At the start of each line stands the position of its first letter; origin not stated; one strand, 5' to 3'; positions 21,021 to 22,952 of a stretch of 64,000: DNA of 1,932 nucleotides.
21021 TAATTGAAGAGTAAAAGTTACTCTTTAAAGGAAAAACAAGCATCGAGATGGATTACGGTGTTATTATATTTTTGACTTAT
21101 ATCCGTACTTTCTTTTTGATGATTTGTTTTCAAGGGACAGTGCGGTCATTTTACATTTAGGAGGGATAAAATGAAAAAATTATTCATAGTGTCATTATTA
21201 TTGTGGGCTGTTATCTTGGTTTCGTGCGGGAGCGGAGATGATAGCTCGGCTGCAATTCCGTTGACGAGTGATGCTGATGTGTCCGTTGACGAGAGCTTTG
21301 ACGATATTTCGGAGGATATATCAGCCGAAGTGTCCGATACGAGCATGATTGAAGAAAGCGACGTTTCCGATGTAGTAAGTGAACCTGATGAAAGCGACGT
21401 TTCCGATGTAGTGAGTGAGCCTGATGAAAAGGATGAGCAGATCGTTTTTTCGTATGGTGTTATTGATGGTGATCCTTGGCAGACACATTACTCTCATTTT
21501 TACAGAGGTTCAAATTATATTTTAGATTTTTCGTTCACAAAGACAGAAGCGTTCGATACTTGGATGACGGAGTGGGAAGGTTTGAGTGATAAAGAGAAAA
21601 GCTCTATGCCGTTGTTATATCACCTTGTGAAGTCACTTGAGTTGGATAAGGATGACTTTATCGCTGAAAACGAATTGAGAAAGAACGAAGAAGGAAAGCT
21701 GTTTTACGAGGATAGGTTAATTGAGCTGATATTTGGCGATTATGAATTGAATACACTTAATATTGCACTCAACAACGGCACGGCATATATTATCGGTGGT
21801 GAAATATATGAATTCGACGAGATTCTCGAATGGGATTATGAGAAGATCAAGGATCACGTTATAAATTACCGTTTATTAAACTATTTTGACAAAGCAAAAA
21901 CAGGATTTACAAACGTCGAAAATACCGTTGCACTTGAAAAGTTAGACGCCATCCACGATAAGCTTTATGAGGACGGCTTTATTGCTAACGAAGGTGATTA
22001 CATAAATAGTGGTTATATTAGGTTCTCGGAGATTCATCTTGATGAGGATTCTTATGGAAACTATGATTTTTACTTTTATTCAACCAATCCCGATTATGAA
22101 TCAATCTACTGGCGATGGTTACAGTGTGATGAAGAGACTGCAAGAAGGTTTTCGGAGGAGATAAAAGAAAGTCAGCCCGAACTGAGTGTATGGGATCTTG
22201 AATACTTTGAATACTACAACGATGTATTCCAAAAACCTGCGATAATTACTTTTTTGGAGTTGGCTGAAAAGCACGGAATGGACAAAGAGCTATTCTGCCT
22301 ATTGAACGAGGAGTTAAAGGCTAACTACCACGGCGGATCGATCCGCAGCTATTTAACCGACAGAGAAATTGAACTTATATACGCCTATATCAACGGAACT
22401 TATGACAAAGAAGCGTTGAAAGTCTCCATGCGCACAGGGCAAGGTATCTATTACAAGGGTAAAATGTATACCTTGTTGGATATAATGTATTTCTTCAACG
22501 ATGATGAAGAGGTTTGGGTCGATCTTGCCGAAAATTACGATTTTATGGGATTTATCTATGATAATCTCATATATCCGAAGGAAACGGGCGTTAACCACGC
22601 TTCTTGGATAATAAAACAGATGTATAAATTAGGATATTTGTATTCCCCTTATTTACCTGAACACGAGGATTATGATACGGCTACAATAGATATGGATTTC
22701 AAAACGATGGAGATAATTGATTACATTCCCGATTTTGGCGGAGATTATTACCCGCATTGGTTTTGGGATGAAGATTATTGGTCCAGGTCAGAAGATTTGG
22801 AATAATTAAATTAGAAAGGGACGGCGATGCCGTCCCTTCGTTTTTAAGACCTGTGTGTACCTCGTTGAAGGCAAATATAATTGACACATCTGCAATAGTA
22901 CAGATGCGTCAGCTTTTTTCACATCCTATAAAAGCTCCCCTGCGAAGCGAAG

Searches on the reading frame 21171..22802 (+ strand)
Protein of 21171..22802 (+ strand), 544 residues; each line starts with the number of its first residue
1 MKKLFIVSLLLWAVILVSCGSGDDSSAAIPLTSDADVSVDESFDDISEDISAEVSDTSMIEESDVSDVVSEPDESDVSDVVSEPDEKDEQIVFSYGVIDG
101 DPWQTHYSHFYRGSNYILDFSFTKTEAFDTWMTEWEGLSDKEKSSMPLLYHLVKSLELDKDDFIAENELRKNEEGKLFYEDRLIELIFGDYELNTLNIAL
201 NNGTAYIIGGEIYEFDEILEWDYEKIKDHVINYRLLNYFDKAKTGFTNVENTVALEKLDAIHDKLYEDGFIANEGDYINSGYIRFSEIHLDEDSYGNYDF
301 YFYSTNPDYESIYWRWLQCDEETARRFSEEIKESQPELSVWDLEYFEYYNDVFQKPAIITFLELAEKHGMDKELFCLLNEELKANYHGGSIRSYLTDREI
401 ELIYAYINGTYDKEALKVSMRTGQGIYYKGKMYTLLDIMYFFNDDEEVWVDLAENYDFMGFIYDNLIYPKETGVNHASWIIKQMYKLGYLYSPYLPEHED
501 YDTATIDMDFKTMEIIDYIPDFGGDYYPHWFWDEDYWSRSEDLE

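Call 48: search_protein_families(library=pfam, proteins=[window:21171-22802:+], max_evalue=10)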
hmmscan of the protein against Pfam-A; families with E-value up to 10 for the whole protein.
window:21171-22802:+ (544 aa): 1 family
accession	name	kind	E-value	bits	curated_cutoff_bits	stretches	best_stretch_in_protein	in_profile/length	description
PF16339.10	DUF4969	-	0.074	13.9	31.4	1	5-57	8-61/79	Domain of unknown function (DUF4969)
